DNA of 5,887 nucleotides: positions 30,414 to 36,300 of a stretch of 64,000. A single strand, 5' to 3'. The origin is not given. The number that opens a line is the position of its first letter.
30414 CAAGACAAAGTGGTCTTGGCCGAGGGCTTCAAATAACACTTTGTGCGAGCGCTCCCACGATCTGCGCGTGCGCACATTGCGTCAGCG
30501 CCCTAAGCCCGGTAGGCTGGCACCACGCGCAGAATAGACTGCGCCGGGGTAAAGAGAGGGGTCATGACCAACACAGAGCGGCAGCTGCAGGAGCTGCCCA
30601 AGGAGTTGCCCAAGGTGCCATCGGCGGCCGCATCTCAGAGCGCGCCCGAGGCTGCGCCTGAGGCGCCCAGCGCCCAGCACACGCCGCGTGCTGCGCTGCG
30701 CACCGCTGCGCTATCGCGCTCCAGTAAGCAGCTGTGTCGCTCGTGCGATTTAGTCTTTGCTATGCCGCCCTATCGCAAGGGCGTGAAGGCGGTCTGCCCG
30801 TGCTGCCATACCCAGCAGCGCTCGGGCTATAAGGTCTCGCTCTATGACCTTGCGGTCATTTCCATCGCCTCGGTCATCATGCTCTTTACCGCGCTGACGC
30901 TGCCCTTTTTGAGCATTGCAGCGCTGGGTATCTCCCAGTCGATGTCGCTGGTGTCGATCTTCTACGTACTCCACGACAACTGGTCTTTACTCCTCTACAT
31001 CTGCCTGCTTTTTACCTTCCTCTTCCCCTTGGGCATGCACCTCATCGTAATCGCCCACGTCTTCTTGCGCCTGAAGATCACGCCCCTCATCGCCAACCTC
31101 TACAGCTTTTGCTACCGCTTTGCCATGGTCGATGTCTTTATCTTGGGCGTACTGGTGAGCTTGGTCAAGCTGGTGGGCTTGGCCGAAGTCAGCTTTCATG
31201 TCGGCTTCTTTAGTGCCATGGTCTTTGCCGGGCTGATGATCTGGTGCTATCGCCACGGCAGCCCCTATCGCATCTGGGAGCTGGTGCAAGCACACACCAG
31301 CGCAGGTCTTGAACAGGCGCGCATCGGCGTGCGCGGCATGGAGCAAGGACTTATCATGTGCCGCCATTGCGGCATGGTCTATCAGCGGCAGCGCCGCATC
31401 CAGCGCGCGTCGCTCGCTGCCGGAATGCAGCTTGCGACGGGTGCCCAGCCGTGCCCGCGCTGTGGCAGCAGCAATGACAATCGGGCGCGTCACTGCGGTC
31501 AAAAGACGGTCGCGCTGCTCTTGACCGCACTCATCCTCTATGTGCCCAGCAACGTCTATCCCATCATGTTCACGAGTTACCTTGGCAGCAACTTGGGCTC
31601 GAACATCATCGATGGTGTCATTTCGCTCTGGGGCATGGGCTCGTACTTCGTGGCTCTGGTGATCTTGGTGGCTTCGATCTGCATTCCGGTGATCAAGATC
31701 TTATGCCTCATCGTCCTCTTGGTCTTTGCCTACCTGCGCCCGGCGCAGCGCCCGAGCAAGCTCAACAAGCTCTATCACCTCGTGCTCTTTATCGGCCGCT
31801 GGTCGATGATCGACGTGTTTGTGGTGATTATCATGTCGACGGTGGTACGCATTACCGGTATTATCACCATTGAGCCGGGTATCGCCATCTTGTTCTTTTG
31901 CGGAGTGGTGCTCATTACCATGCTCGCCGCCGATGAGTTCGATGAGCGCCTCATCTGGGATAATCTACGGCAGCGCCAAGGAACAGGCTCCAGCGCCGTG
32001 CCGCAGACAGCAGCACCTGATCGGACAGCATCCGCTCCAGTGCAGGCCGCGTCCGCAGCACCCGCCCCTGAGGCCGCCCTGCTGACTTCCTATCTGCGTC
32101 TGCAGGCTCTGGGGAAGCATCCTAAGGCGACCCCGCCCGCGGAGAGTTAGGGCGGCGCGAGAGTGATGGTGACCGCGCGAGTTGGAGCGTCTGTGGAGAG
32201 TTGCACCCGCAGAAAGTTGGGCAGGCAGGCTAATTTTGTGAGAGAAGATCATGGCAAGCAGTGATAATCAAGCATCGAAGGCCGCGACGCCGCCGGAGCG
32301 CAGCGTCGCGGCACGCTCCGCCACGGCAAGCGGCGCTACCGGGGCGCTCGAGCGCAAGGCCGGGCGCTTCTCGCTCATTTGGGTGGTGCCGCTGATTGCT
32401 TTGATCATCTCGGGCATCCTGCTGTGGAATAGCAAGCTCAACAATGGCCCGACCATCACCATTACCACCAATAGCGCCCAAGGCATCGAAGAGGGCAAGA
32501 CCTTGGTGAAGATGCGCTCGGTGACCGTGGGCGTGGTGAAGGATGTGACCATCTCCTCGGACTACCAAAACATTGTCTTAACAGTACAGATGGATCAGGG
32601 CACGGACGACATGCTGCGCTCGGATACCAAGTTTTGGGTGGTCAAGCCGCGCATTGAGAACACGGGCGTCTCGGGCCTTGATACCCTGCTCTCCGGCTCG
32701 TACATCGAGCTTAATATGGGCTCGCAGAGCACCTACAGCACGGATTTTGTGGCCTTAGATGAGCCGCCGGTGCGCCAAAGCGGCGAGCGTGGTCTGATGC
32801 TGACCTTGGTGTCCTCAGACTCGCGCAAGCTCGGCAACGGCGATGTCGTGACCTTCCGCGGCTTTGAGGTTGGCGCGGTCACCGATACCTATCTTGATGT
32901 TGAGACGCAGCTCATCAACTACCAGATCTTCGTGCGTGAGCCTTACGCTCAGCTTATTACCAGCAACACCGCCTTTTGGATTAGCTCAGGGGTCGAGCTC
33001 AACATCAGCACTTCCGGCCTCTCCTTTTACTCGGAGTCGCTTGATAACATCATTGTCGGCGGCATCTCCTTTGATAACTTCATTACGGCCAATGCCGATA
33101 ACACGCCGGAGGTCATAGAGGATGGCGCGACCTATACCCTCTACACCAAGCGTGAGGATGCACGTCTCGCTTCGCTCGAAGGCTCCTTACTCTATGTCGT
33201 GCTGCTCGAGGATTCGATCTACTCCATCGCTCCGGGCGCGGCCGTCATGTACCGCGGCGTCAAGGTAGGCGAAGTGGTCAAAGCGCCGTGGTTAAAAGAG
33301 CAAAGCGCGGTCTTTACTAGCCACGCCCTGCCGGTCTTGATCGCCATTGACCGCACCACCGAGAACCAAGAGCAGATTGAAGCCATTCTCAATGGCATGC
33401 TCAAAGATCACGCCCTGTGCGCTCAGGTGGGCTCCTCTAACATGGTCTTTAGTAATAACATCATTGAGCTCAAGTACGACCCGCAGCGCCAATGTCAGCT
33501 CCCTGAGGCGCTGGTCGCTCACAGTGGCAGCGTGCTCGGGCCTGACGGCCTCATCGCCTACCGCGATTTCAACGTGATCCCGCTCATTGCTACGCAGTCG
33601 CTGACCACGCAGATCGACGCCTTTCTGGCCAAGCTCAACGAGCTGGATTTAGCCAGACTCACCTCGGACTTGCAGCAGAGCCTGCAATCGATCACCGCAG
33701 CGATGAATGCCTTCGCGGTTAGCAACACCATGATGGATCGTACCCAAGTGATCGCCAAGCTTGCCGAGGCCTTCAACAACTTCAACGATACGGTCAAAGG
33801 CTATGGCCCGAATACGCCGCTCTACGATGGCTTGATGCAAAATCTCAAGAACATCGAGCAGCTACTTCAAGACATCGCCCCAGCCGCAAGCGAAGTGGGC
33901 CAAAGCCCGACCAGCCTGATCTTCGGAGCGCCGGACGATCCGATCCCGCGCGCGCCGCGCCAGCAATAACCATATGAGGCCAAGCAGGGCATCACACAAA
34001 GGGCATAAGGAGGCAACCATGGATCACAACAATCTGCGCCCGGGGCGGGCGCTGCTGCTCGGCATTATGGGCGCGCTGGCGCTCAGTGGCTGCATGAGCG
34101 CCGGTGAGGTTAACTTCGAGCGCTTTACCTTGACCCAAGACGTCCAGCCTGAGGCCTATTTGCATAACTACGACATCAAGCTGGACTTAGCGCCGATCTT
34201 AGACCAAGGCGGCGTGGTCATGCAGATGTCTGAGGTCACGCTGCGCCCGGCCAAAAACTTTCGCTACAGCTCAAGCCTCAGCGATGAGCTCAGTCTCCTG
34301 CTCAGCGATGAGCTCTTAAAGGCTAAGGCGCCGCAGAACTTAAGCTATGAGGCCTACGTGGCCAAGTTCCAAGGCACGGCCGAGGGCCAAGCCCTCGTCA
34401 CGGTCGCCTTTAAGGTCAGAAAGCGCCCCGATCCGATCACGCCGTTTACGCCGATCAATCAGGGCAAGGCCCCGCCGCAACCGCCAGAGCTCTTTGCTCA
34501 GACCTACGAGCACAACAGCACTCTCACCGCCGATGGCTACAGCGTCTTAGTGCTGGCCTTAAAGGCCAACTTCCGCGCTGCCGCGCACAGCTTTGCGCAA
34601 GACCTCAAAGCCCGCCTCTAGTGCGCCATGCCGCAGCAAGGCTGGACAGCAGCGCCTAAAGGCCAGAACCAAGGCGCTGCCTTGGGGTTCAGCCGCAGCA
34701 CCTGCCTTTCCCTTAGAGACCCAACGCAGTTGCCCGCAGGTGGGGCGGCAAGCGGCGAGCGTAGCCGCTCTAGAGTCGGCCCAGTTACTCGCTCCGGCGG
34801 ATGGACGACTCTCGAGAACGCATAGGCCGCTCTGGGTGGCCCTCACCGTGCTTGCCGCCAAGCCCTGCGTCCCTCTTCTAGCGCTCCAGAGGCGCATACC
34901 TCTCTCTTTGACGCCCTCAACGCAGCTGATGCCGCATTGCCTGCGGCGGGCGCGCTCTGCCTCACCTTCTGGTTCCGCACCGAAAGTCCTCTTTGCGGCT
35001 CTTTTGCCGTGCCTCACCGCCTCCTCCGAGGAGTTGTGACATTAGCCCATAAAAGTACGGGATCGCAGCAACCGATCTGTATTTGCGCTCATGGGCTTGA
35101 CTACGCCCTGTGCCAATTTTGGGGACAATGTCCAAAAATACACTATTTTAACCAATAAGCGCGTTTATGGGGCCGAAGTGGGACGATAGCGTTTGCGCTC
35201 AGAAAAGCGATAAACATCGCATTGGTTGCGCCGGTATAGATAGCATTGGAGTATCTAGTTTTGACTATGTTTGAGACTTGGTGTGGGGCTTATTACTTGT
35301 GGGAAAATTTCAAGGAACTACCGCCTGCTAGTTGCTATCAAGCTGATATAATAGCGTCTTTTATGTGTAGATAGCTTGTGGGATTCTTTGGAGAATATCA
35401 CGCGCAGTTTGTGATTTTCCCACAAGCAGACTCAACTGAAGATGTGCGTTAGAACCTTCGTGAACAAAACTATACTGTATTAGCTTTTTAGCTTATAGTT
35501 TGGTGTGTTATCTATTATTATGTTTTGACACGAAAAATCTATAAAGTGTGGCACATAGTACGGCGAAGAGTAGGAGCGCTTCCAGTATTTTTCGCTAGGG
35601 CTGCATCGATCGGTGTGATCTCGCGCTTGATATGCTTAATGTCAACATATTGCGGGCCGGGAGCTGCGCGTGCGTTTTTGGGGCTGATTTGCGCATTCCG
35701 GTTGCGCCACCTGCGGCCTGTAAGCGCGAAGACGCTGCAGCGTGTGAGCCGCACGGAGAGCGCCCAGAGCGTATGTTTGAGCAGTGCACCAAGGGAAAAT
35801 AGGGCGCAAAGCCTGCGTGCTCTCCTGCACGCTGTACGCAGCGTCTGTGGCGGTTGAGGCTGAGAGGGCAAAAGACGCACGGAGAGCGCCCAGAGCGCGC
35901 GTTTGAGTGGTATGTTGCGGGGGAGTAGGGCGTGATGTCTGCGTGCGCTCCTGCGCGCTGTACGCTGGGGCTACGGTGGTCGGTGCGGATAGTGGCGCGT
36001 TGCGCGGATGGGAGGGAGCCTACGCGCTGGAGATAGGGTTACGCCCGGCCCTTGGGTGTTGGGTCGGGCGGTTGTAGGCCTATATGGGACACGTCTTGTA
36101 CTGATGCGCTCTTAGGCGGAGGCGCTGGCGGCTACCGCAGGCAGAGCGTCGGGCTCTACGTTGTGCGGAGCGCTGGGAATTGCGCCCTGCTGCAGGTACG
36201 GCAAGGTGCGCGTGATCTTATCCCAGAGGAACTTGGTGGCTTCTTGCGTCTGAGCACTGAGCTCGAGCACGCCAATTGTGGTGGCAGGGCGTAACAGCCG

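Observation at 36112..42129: Two-gene McrBC-like module (giant AAA+ NTPase plus PD-(D/E)xK nuclease): candidate uncharacterised defence system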

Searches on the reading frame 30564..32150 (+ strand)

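Call 11: search_protein_families(library=pfam, proteins=[window:30564-32150:+], max_evalue=0.001)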
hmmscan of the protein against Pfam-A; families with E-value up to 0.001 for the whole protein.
window:30564-32150:+ (528 aa): 1 family
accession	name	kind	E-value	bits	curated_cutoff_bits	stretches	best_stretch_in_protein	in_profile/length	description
PF04403.18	PqiA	-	3e-66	222.5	23.8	2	313-468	2-155/156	Paraquat-inducible protein A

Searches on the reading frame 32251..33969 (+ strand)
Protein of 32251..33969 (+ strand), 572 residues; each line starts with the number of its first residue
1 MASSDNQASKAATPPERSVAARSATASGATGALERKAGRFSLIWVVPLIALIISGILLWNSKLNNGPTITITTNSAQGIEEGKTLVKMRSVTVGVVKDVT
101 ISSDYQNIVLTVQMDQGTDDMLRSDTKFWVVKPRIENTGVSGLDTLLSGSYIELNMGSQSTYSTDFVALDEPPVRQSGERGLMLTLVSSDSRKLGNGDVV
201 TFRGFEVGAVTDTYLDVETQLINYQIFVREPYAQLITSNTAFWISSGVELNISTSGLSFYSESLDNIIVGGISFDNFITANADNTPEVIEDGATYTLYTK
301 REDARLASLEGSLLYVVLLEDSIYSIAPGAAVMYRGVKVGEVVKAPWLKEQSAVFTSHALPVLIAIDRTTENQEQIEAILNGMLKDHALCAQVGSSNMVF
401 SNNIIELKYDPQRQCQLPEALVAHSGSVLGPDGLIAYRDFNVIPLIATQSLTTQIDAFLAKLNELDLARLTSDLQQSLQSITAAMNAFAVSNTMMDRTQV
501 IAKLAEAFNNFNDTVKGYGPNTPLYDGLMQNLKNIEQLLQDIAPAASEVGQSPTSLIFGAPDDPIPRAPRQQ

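Call 11: search_protein_families(library=pfam, proteins=[window:32251-33969:+], max_evalue=0.001)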
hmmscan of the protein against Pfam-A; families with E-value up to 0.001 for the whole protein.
window:32251-33969:+ (572 aa): 1 family
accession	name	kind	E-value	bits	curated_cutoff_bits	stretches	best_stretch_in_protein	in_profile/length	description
PF02470.25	MlaD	-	4.1e-28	97.9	25.1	3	66-157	2-81/81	MlaD protein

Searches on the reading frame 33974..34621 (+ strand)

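Call 11: search_protein_families(library=pfam, proteins=[window:33974-34621:+], max_evalue=0.001)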
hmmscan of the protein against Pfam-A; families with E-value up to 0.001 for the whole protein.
window:33974-34621:+ (215 aa): 1 family
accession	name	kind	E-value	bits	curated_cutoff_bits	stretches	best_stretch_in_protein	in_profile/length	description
PF03886.18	ABC_trans_aux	-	6.9e-05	22.9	26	0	71-150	27-119/161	ABC-type transport auxiliary lipoprotein component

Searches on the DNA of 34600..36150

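Call 102: search_rna_families(source=window, start=34600, end=36150, threshold=evalue, max_evalue=0.1)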
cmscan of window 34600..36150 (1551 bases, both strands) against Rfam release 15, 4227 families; matches with E-value up to 0.1: 0.
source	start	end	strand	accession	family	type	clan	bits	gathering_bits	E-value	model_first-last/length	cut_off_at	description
